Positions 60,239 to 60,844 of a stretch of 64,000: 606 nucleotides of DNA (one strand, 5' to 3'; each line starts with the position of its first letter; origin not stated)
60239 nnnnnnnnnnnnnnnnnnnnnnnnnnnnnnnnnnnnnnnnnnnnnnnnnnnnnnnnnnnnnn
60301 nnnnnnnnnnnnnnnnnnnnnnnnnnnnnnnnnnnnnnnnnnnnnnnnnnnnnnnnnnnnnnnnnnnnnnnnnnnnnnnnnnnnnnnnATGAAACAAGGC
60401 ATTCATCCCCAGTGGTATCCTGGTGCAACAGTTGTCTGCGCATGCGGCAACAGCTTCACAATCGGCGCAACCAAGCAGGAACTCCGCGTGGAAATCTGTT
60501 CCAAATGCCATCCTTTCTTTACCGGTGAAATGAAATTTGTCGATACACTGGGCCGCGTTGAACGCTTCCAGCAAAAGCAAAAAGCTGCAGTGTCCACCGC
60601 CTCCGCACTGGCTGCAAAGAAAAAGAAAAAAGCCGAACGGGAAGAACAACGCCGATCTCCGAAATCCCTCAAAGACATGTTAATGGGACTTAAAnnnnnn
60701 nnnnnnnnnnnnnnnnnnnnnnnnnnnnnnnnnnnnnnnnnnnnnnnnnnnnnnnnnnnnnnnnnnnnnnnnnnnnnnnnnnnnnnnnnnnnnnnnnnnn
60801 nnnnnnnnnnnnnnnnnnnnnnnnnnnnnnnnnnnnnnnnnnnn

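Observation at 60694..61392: RF1 homolog missing the entire N-terminal domain 1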

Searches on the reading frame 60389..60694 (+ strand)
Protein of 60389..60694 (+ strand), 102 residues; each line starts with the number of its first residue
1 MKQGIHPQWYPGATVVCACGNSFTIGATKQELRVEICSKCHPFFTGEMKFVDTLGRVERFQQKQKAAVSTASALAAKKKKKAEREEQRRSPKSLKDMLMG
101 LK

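Call 3: search_protein_families(library=pfam, proteins=[window:60389-60694:+], max_evalue=0.01)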
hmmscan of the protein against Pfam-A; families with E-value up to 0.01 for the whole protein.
window:60389-60694:+ (102 aa): 2 families
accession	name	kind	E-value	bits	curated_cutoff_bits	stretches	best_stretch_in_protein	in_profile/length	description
PF01197.23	Ribosomal_L31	-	2.1e-27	95.5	27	1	1-63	1-63/65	Ribosomal protein L31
PF04641.18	Rtf2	-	0.003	17.4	27.4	1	15-89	128-200/258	Rtf2 RING-finger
